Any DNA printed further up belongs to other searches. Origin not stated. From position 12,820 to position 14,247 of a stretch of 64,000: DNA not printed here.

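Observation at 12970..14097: Uncharacterised P-loop gene embedded between argG and argC in an ArgR-linked arginine operon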

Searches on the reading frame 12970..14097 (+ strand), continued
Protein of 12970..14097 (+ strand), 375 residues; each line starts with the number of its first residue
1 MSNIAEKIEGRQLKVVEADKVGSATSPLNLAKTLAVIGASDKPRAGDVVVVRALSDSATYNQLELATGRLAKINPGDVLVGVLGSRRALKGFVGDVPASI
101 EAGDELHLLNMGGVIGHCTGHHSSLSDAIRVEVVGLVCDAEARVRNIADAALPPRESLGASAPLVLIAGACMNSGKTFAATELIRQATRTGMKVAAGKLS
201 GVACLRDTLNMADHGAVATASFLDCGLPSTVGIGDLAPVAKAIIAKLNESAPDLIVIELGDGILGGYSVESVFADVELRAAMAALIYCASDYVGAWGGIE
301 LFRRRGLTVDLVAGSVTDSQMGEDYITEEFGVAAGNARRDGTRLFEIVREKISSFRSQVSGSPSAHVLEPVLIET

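Call 41: fold_search(model_id=the predicted structure, library=pdb)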
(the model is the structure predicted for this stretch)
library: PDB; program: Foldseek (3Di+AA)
matches with E <= 10: 1708; with E <= 0.001: 251
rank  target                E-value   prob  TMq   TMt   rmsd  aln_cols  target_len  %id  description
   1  3dm5_B                7.1e-07  1.00  0.36  0.33  14.4       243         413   14  Structures of SRP54 and SRP19, the two proteins assembling the ribonucleic core of the Signal Recognition Particle fro (released 2008-11-04)
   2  2hf8_B                1.5e-06  1.00  0.37  0.61   4.7       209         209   19  Crystal structure of HypB from Methanocaldococcus jannaschii in the triphosphate form, in complex with zinc (released 2006-07-04)
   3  3dm5_A                2.3e-06  1.00  0.37  0.34  12.1       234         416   13  Structures of SRP54 and SRP19, the two proteins assembling the ribonucleic core of the Signal Recognition Particle fro (released 2008-11-04)
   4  8rix                  2.9e-06  1.00  0.38  0.47  10.8       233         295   13  Crystal structure of chloroplast FtsY from Arabidopsis thaliana in complex with the alarmone ppGpp (released 2025-01-01)
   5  3of5_B                3.5e-06  1.00  0.34  0.54   6.5       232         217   15  Crystal Structure of a Dethiobiotin Synthetase from Francisella tularensis subsp. tularensis SCHU S4 (released 2011-02-02)
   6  7epk                  3.5e-06  1.00  0.34  0.30  14.1       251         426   15  Crystal Structure of Signal Recognition Particle 54 kDa protein (SRP54) from Aeropyrum pernix K1 in Complex with GDP (released 2021-05-19)
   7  3nxs                  4.5e-06  1.00  0.35  0.42   5.1       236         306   17  Crystal structure of LAO/AO transport system from Mycobacterium smegmatis bound to GDP (released 2010-07-28)
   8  5auq_D                5.1e-06  1.00  0.35  0.54   8.7       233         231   16  Crystal structure of ATPase-type HypB in the nucleotide free state (released 2015-06-24)
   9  2hf8_A                6.5e-06  1.00  0.34  0.56   5.4       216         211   18  Crystal structure of HypB from Methanocaldococcus jannaschii in the triphosphate form, in complex with zinc (released 2006-07-04)
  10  5auq_G                6.5e-06  1.00  0.36  0.55   5.7       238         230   16  Crystal structure of ATPase-type HypB in the nucleotide free state (released 2015-06-24)
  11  3of5_A                6.9e-06  1.00  0.34  0.54   6.3       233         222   14  Crystal Structure of a Dethiobiotin Synthetase from Francisella tularensis subsp. tularensis SCHU S4 (released 2011-02-02)
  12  6cy1_B                6.9e-06  1.00  0.33  0.39   9.7       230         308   15  Crystal structure of Signal recognition particle receptor FtsY from Elizabethkingia anophelis (released 2018-05-02)
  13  1vma_A                7.8e-06  1.00  0.34  0.42   7.5       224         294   15  Crystal structure of Cell division protein ftsY (TM0570) from Thermotoga maritima at 1.60 A resolution (released 2004-09-28)
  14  5auq_F                8.3e-06  1.00  0.36  0.56   7.4       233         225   16  Crystal structure of ATPase-type HypB in the nucleotide free state (released 2015-06-24)
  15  3e70                  8.3e-06  1.00  0.30  0.36   6.5       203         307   13  Structures and conformations in solution of the Signal Recognition Particle Receptor from the Archaeon Pyrococcus Furios (released 2008-11-18)
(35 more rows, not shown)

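Call 47: list_cluster_members(proteins=[P0125, P0128, P0129, P0134, P0137, P0139, P0141, P0143, P0168, P0173])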
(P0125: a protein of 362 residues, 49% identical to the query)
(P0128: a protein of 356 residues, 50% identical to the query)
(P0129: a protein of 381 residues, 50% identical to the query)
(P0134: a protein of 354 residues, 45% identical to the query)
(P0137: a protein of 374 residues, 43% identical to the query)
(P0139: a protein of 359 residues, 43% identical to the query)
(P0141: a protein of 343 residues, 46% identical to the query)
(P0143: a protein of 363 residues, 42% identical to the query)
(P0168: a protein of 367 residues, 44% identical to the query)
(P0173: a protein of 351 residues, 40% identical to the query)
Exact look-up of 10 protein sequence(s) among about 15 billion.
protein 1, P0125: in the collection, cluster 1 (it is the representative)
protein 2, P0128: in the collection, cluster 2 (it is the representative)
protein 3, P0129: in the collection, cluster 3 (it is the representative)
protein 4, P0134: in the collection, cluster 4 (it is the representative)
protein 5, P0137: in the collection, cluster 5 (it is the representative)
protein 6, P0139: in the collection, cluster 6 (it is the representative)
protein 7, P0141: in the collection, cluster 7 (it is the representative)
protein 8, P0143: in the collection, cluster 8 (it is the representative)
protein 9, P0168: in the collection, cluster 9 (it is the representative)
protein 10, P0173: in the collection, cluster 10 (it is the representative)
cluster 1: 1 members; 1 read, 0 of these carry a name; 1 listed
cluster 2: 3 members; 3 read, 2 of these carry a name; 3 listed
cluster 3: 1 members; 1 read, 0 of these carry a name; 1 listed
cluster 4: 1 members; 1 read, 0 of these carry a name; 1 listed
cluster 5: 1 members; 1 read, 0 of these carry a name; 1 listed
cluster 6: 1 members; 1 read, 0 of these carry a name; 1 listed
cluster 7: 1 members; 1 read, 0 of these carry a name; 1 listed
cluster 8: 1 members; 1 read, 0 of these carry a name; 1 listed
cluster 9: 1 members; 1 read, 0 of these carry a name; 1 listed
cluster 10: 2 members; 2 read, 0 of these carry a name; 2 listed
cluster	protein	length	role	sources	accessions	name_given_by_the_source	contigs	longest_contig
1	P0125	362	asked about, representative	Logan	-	-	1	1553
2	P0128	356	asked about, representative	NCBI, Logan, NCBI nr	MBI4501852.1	MAG: hypothetical protein HY700_11900 [Gemmatimonadetes bacterium] | hypothetical protein [Gemmatimonadota bacterium]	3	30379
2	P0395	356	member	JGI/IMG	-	hypothetical protein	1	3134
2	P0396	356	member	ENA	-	-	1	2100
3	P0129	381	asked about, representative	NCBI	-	-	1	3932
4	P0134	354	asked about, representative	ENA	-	-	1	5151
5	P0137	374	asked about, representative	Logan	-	-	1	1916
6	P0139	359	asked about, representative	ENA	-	-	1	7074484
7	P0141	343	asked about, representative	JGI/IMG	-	-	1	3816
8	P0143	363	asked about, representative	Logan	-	-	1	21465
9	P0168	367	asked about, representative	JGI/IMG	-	-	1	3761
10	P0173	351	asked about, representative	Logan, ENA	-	-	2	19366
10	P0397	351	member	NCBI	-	-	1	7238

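Call 49: find_homologous_proteins(query=P0139, max_evalue=0.001)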
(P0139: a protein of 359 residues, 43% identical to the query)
Query P0139 (359 aa): 495 proteins with E <= 0.001 among 8000 candidates; the best 120 are listed.
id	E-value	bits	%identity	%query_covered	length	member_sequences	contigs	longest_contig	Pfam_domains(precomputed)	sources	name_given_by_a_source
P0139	1.3e-228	776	100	100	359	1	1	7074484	PF07755.18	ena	-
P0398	3.5e-181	620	82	98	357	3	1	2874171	-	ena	-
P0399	7.7e-179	613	81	99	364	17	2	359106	-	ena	-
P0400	3.9e-171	587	81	94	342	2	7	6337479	-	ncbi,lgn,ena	-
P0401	8.3e-140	484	69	97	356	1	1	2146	-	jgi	jgi:hypothetical protein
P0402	3.0e-136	473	67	97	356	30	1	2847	-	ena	-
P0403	8.0e-136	471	65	99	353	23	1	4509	PF07755.18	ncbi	ncbi:MAG: hypothetical protein ACRD1X_07850 [Vicinamibacteria bacterium]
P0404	6.4e-125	435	64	93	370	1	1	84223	-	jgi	-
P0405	9.6e-124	431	62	93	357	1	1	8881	-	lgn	-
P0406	4.9e-121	423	62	94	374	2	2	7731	-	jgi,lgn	jgi:hypothetical protein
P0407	8.3e-119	415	62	93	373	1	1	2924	-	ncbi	-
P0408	3.1e-118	413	62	92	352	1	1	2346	-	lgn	-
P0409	5.5e-113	396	60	93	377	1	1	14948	-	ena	-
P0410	5.8e-110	386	65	83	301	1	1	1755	PF07755.18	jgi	jgi:hypothetical protein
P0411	8.3e-79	284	45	93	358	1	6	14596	PF07755.18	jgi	jgi:hypothetical protein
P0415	9.7e-75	270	44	94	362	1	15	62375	PF07755.18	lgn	-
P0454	1.2e-68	250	43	92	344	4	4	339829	-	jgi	jgi:hypothetical protein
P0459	3.1e-68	249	43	92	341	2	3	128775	-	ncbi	ncbi:MAG: hypothetical protein ACYTEZ_09825 [Planctomycetota bacterium]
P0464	7.7e-68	248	41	93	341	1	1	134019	-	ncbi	-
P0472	2.4e-66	243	39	98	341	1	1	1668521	-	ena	-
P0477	1.6e-65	240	43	87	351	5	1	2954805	-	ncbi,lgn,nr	ncbi:MAG: hypothetical protein LC113_13640 [Acidobacteria bacterium]|nr:hypothetical protein [Acidob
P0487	8.4e-64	234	44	95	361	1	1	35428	-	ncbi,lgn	ncbi:MAG: hypothetical protein WBC97_05060 [Gemmatimonadales bacterium]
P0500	1.4e-62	230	46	87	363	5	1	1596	PF07755.18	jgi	-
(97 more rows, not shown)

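Call 50: find_encoding_contigs(protein=P0139, flank=10000, max_places=1)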
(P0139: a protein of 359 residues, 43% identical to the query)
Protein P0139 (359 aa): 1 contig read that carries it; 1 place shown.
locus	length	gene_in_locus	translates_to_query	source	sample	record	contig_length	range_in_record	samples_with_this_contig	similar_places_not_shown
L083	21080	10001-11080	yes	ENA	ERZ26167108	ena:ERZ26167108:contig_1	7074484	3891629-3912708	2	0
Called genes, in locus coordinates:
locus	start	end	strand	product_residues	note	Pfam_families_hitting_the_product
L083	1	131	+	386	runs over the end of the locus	PF04055:Radical_SAM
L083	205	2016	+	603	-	PF13522:GATase_6, PF13537:GATase_7, PF00733:Asn_synthase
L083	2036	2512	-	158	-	-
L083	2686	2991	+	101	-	-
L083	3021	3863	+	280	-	PF00149:Metallophos, PF12850:Metallophos_2 (weak)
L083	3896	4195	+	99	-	-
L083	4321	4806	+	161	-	-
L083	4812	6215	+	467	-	-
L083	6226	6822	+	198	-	-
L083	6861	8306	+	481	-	PF00890:FAD_binding_2 (weak), PF01266:DAO, PF01593:Amino_oxidase, PF13450:NAD_binding_8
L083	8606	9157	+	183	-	-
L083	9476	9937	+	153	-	PF01316:Arg_repressor, PF02863:Arg_repressor_C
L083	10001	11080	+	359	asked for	PF07755:DUF1611 (faint)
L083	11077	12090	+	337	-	PF01118:Semialdhyde_dh, PF22698:Semialdhyde_dhC_1, PF02774:Semialdhyde_dhC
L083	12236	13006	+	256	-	PF00696:AA_kinase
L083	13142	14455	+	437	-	PF00764:Arginosuc_synth, PF20979:Arginosuc_syn_C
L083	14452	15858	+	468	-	PF00206:Lyase_1, PF14698:ASL_C2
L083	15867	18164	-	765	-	PF12228:DUF3604 (weak)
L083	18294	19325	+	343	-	-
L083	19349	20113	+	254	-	PF01177:Asp_Glu_race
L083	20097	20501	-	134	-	PF21082:MS_channel_3rd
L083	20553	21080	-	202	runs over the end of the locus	PF21088:MS_channel_1st, PF00924:MS_channel_2nd (faint)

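Call 51: find_encoding_contigs(protein=P0459, flank=10000, max_places=1)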
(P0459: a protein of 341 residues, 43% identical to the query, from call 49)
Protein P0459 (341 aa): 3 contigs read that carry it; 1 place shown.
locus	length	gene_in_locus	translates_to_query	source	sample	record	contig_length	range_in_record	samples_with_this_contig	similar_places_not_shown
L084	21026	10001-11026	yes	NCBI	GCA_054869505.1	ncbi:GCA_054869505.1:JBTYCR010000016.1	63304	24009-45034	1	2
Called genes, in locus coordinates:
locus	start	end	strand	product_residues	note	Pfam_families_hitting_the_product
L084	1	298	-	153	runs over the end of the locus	-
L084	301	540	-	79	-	PF09383:NIL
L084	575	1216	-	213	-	PF00899:ThiF, PF03435:Sacchrp_dh_NADP (weak)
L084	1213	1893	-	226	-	-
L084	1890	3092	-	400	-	PF13243:SQHop_cyclase_C (faint), PF13249:SQHop_cyclase_N (faint)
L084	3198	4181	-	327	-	PF09459:EB_dh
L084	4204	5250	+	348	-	-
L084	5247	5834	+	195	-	PF06271:RDD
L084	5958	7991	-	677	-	PF12679:ABC2_membrane_2, PF12698:ABC2_membrane_3, PF12730:ABC2_membrane_4, PF02517:Rce1-like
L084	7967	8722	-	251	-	PF00005:ABC_tran, PF13304:AAA_21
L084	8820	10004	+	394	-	PF00764:Arginosuc_synth, PF20979:Arginosuc_syn_C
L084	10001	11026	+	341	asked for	-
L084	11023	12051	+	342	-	PF01118:Semialdhyde_dh, PF22698:Semialdhyde_dhC_1, PF02774:Semialdhyde_dhC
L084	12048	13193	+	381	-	PF00202:Aminotran_3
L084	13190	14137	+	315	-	PF02729:OTCace_N, PF00185:OTCace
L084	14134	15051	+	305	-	PF00696:AA_kinase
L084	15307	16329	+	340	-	PF01546:Peptidase_M20, PF07687:M20_dimer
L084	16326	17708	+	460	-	PF00206:Lyase_1, PF14698:ASL_C2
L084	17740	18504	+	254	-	PF13489:Methyltransf_23, PF13847:Methyltransf_31, PF08241:Methyltransf_11, PF08242:Methyltransf_12, PF13649:Methyltransf_25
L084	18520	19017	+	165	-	PF13499:EF-hand_7 (faint), PF00036:EF-hand_1 (faint), PF13202:EF-hand_5 (faint), PF13405:EF-hand_6 (faint)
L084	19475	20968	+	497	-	PF13205:Big_5, PF24981:Beta-prop_ATRN-LZTR1 (faint), PF07250:Glyoxal_oxid_N (faint), PF13415:Beta-prop_FBX42 (faint), PF01344:Kelch_1 (faint), PF25210:Kelch_FKB95 (faint), PF07646:Kelch_2 (faint)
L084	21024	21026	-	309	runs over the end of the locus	PF00056:Ldh_1_N, PF02866:Ldh_1_C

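Call 52: find_encoding_contigs(protein=P0487, flank=10000, max_places=1)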
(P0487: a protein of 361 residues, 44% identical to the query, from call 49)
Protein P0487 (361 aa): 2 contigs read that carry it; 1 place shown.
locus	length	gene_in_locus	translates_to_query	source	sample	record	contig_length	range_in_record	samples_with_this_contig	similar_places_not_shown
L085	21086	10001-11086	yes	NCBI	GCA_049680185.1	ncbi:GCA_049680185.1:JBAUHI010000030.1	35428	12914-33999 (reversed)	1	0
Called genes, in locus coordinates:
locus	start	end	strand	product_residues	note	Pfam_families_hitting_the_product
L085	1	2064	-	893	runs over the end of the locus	PF05227:CHASE3, PF01590:GAF, PF13185:GAF_2, PF13492:GAF_3 (weak), PF00512:HisKA, PF02518:HATPase_c, PF00072:Response_reg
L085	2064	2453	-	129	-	PF00072:Response_reg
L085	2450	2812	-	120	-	PF01627:Hpt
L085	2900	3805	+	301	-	PF00892:EamA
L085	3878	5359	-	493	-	PF13505:OMP_b-brl, PF02412:TSP_3 (faint), PF00691:OmpA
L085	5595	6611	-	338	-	PF02646:RmuC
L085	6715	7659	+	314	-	PF05343:Peptidase_M42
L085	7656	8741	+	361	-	PF04389:Peptidase_M28 (faint), PF05343:Peptidase_M42, PF01546:Peptidase_M20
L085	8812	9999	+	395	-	PF00764:Arginosuc_synth, PF20979:Arginosuc_syn_C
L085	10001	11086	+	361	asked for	-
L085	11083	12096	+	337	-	PF01118:Semialdhyde_dh, PF02774:Semialdhyde_dhC (weak), PF22698:Semialdhyde_dhC_1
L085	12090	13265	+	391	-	PF00202:Aminotran_3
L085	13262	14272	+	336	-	PF02729:OTCace_N, PF00185:OTCace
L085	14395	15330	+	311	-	PF00696:AA_kinase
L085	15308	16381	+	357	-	PF01546:Peptidase_M20, PF07687:M20_dimer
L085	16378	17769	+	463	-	PF00206:Lyase_1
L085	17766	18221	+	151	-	PF01316:Arg_repressor, PF02863:Arg_repressor_C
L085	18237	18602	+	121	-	-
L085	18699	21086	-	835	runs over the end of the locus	PF17162:DUF5118, PF17148:DUF5117, PF16313:DUF4953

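Call 53: find_encoding_contigs(protein=P0472, flank=10000, max_places=1)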
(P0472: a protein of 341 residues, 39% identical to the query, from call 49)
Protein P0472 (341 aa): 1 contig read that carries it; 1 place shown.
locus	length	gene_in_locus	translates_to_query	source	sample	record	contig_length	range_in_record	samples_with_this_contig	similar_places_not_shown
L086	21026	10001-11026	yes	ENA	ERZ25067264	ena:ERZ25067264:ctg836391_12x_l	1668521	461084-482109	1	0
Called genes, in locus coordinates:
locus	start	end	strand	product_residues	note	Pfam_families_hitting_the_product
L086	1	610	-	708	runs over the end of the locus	PF26550:Tricorn_2nd (faint), PF00930:DPPIV_N (faint), PF07676:PD40, PF26549:Tricorn_N, PF20434:BD-FAE, PF00326:Peptidase_S9, PF01738:DLH (weak), PF07859:Abhydrolase_3 (weak)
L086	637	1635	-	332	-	PF08240:ADH_N, PF00107:ADH_zinc_N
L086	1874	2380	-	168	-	PF00665:rve, PF13683:rve_3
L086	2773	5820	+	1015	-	PF20434:BD-FAE, PF00326:Peptidase_S9, PF01738:DLH (faint)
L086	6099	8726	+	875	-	PF00696:AA_kinase, PF22468:ACT_9 (faint), PF00278:Orn_DAP_Arg_deC, PF02784:Orn_Arg_deC_N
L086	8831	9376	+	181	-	-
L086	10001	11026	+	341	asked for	-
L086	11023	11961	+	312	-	PF01118:Semialdhyde_dh, PF22698:Semialdhyde_dhC_1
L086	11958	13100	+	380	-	PF00202:Aminotran_3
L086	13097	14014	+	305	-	PF00696:AA_kinase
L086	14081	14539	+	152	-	PF02776:TPP_enzyme_N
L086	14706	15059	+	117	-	PF00205:TPP_enzyme_M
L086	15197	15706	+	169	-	PF02775:TPP_enzyme_C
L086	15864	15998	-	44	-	-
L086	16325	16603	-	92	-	-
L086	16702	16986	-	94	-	-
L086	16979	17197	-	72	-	-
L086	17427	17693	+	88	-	-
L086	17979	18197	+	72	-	-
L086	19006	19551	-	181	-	PF01058:Oxidored_q6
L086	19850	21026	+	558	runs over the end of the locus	PF01019:G_glu_transpept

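Call 55: search_protein_families(library=pfam, alignment_id=A1, max_evalue=1)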
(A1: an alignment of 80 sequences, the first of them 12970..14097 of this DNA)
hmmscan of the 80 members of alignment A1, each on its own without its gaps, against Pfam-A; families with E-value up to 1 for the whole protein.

A. member 1, window:12970-14097:+ (375 aa): 3 families
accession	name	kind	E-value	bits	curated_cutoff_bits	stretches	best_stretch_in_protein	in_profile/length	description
PF07755.17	DUF1611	-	0.07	13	25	1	159-195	9-45/201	Domain of unknown function (DUF1611_C) P-loop domain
PF01656.29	CbiA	-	0.15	12.5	25.4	1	173-199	9-35/125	CobQ/CobB/MinD/ParA nucleotide binding domain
PF03205.20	MobB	-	0.22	11.9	26.6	1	170-199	6-35/133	Molybdopterin guanine dinucleotide synthesis protein B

B. families by the number of members that match (of 80 scanned): 58 families (the first 25 are shown)
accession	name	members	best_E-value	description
PF01656.29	CbiA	60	3.4e-06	CobQ/CobB/MinD/ParA nucleotide binding domain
PF03205.20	MobB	58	4.2e-07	Molybdopterin guanine dinucleotide synthesis protein B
PF07755.17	DUF1611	57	1.3e-05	Domain of unknown function (DUF1611_C) P-loop domain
PF13500.12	AAA_26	27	0.00018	AAA domain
PF20720.3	nSTAND3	5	0.011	Novel STAND NTPase 3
PF13604.12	AAA_30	3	8.3e-05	AAA domain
PF13245.12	AAA_19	3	0.0034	AAA domain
PF03266.21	NTPase_1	3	0.012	NTPase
PF00004.35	AAA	3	0.033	ATPase family associated with various cellular activities (AAA)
PF02606.20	LpxK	3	0.05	Tetraacyldisaccharide-1-P 4'-kinase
PF03308.22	MeaB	2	0.011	Methylmalonyl Co-A mutase-associated GTPase MeaB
PF25199.1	nSTAND_NTPase5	2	0.012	Novel STAND NTPase 5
PF13191.12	AAA_16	2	0.015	AAA ATPase domain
PF13238.12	AAA_18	2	0.064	AAA domain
PF10842.14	DUF2642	2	0.1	Protein of unknown function (DUF2642)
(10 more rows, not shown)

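Call 64: find_encoding_contigs(protein=P0454, flank=9000, max_places=1)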
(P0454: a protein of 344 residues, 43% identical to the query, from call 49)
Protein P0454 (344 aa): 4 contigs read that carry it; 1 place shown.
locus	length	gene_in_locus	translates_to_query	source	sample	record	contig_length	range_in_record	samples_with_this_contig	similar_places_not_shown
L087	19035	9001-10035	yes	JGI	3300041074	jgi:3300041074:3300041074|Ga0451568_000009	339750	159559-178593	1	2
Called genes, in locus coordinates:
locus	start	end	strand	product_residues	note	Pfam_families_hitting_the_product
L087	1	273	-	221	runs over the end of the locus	PF00899:ThiF, PF03435:Sacchrp_dh_NADP (weak)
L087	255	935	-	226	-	-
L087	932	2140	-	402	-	PF13249:SQHop_cyclase_N (faint), PF13243:SQHop_cyclase_C (weak)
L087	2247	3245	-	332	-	PF09459:EB_dh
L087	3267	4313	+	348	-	-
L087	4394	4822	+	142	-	PF06271:RDD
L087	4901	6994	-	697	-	PF12679:ABC2_membrane_2, PF12698:ABC2_membrane_3, PF12730:ABC2_membrane_4, PF02517:Rce1-like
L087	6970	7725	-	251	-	PF00005:ABC_tran, PF13304:AAA_21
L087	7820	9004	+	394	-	PF00764:Arginosuc_synth, PF20979:Arginosuc_syn_C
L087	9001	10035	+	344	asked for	-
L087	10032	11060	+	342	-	PF01118:Semialdhyde_dh, PF22698:Semialdhyde_dhC_1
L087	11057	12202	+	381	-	PF00202:Aminotran_3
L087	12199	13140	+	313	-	PF02729:OTCace_N, PF00185:OTCace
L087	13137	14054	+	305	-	PF00696:AA_kinase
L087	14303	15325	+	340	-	PF01546:Peptidase_M20, PF07687:M20_dimer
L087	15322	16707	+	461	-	PF00206:Lyase_1, PF14698:ASL_C2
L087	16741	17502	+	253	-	PF13489:Methyltransf_23, PF08241:Methyltransf_11, PF08242:Methyltransf_12, PF13649:Methyltransf_25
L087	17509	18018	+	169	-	PF00036:EF-hand_1 (faint), PF13202:EF-hand_5 (faint), PF13405:EF-hand_6 (faint), PF13833:EF-hand_8 (faint), PF13499:EF-hand_7 (weak)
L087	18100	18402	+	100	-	PF00837:T4_deiodinase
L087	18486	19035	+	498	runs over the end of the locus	PF13205:Big_5, PF13415:Beta-prop_FBX42 (faint), PF13418:Beta-prop_TYW4 (faint), PF24981:Beta-prop_ATRN-LZTR1 (faint), PF07250:Glyoxal_oxid_N (faint), PF24681:Kelch_KLHDC2_KLHL20_DRC7 (faint), PF01344:Kelch_1 (faint), PF07646:Kelch_2 (faint)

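Call 65: find_encoding_contigs(protein=P0415, flank=9000, max_places=1)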
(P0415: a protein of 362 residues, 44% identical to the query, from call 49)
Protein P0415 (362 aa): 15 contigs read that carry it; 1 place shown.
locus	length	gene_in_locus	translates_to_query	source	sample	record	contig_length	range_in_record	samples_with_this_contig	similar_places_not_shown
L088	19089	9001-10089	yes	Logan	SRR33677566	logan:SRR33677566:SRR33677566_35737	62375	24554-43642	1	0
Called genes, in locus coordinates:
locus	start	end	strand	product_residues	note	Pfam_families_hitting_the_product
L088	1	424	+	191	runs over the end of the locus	-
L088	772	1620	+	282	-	PF03168:LEA_2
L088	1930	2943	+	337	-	PF08240:ADH_N, PF00107:ADH_zinc_N, PF13602:ADH_zinc_N_2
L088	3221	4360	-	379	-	PF01731:Arylesterase (faint), PF10282:Lactonase (faint), PF21783:YNCE (faint), PF25174:Beta-prop_THOC3 (faint), PF02239:Cytochrom_D1 (faint)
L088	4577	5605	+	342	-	PF01553:Acyltransferase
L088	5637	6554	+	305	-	PF01073:3Beta_HSD (weak), PF01370:Epimerase, PF04321:RmlD_sub_bind, PF16363:GDP_Man_Dehyd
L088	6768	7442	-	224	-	-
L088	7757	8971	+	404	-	PF00764:Arginosuc_synth, PF20979:Arginosuc_syn_C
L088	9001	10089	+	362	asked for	PF07755:DUF1611 (faint)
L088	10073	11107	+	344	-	PF01118:Semialdhyde_dh, PF02774:Semialdhyde_dhC, PF22698:Semialdhyde_dhC_1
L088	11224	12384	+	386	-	PF00202:Aminotran_3, PF00155:Aminotran_1_2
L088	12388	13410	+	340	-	PF02729:OTCace_N, PF00185:OTCace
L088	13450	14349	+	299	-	PF00696:AA_kinase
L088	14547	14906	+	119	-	-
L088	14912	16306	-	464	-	PF00206:Lyase_1, PF14698:ASL_C2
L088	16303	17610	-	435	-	PF01546:Peptidase_M20, PF07687:M20_dimer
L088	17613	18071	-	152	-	PF00583:Acetyltransf_1, PF13673:Acetyltransf_10, PF13508:Acetyltransf_7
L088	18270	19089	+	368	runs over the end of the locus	PF07885:Ion_trans_2, PF22614:Slo-like_RCK, PF06241:Castor_Poll_mid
